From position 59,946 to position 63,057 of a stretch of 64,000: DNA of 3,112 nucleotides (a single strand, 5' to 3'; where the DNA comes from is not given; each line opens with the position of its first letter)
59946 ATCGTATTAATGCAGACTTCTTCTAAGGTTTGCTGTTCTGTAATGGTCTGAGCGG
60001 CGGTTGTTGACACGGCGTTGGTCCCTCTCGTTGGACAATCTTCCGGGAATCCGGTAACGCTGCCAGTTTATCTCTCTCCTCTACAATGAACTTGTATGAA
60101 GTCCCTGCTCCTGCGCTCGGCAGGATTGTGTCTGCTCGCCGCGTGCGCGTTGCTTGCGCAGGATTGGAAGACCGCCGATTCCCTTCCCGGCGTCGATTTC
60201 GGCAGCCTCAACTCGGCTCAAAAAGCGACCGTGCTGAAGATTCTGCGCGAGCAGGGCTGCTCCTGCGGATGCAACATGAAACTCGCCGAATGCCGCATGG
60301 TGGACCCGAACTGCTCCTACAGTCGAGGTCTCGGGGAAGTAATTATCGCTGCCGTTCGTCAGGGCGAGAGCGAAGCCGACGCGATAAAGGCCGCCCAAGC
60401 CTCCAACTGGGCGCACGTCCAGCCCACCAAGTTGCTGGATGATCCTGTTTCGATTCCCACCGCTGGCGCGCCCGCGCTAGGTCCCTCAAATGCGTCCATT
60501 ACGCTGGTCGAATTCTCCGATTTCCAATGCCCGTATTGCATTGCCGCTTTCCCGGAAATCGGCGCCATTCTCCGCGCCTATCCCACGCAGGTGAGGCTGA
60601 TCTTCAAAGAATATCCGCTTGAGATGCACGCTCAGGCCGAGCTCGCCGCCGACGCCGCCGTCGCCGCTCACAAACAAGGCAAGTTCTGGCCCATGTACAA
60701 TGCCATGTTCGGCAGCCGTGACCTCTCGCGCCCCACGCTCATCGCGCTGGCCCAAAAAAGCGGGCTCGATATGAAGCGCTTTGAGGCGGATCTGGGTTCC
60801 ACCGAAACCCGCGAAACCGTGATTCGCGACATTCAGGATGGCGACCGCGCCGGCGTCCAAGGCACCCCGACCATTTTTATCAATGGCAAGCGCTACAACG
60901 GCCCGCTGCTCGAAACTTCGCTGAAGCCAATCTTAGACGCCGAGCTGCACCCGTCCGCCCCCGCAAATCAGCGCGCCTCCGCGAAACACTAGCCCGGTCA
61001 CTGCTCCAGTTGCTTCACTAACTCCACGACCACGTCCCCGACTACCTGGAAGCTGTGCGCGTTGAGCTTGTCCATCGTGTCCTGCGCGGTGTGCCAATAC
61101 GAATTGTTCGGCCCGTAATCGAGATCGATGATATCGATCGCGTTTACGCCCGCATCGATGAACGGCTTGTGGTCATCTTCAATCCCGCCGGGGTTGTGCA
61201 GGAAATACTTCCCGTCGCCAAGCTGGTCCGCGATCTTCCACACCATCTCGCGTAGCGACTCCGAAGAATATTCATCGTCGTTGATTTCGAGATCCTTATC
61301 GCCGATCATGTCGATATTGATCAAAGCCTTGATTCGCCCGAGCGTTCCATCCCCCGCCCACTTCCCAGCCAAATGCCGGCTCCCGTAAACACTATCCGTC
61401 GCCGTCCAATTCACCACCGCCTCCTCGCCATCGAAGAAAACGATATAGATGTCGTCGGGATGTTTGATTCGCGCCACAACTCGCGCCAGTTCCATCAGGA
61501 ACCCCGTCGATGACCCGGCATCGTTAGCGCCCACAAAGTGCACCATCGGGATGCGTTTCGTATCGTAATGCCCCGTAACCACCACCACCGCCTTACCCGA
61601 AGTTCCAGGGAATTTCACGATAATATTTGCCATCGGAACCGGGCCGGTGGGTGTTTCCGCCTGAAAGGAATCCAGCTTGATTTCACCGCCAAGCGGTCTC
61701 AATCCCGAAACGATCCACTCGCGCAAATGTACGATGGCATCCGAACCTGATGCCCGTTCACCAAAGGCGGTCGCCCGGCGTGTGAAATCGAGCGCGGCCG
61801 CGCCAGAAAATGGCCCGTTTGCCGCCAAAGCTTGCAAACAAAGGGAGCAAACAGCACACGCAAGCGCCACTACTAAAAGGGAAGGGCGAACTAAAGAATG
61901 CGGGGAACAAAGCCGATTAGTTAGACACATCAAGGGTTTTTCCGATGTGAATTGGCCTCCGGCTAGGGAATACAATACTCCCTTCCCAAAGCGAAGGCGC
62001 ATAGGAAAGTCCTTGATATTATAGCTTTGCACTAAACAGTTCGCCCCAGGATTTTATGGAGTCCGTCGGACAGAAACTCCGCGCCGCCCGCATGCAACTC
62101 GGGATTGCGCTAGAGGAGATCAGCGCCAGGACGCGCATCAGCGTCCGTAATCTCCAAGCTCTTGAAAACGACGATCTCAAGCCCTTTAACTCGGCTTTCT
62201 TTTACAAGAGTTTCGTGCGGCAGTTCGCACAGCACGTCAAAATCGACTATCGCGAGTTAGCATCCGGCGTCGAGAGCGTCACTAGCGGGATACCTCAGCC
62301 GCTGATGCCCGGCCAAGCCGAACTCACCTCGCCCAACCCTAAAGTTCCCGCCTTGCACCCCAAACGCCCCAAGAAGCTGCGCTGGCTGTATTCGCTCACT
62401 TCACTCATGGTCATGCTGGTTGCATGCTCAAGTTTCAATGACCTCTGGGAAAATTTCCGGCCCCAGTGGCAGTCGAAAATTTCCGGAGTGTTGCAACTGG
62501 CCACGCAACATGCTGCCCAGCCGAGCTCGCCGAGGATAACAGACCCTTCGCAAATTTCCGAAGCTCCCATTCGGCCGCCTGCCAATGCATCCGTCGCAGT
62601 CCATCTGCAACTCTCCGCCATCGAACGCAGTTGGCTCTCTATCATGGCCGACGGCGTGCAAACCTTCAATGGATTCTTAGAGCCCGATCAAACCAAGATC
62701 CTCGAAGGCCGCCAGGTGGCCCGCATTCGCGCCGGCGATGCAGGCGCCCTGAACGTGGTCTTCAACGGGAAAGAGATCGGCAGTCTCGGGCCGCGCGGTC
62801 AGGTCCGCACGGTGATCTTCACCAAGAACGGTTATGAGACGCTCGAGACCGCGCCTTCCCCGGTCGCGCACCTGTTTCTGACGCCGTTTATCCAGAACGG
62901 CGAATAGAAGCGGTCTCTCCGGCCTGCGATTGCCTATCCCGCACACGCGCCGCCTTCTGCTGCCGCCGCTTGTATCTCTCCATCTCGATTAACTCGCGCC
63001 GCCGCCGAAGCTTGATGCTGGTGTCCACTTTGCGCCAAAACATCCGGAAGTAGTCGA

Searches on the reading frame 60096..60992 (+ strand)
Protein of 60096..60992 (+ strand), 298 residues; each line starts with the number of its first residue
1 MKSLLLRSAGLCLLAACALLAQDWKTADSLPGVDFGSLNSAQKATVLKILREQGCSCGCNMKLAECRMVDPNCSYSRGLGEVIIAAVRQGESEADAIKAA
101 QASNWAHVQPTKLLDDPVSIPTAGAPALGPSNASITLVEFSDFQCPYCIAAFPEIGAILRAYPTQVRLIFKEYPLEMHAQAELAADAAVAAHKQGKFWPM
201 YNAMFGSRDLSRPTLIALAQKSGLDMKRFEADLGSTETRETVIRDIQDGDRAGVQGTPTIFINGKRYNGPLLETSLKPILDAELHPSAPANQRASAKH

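Call 18: search_protein_families(library=pfam, proteins=[window:60096-60992:+], max_evalue=0.001)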
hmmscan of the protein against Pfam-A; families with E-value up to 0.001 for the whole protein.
window:60096-60992:+ (298 aa): 3 families
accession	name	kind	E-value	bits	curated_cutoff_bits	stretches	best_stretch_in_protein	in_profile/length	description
PF13462.12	Thioredoxin_4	-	2.3e-27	96.6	23.2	1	125-281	5-164/165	Thioredoxin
PF01323.26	DSBA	-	8.3e-21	75.1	25.6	1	136-269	1-179/191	DSBA-like thioredoxin domain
PF13743.12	Thioredoxin_5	-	5.2e-05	23.5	27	1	209-263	109-164/186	Thioredoxin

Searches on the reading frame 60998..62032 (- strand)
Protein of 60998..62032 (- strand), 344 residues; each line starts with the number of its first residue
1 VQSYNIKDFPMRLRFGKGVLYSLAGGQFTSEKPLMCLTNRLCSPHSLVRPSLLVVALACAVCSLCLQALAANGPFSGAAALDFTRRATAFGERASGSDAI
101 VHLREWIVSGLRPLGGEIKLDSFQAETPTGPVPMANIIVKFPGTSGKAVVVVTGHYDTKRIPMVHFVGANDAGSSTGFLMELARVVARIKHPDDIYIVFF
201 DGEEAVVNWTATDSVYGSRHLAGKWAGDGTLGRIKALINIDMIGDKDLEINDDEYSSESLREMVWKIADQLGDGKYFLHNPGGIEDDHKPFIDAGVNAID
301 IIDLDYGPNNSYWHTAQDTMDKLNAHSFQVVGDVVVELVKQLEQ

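Call 18: search_protein_families(library=pfam, proteins=[window:60998-62032:-], max_evalue=0.001)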
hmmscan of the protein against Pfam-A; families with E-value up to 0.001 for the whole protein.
window:60998-62032:- (344 aa): 1 family
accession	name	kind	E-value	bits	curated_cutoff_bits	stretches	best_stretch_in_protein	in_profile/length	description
PF04389.22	Peptidase_M28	-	1.9e-37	129.4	21.3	1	136-338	1-192/193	Peptidase family M28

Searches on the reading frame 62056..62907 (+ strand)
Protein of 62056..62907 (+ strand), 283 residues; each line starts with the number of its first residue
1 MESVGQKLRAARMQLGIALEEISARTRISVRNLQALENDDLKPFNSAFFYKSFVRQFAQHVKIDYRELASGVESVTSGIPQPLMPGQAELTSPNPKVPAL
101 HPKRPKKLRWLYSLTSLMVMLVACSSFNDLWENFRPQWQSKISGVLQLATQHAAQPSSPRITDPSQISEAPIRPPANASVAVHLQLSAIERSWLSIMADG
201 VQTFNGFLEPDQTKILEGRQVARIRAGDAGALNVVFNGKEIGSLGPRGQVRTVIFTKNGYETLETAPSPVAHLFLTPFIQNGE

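Call 18: search_protein_families(library=pfam, proteins=[window:62056-62907:+], max_evalue=0.001)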
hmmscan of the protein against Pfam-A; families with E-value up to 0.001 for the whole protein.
window:62056-62907:+ (283 aa): 3 families
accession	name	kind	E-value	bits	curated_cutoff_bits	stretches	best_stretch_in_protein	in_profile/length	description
PF13413.12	HTH_25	-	2.8e-17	62.7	24.6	1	8-67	2-61/62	Helix-turn-helix domain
PF13464.11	RodZ_C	-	1.8e-13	50.6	23.9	1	185-253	1-71/72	RodZ C-terminal domain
PF12844.13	HTH_19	-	1.5e-07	31.6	30.2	1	5-73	1-63/64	Helix-turn-helix domain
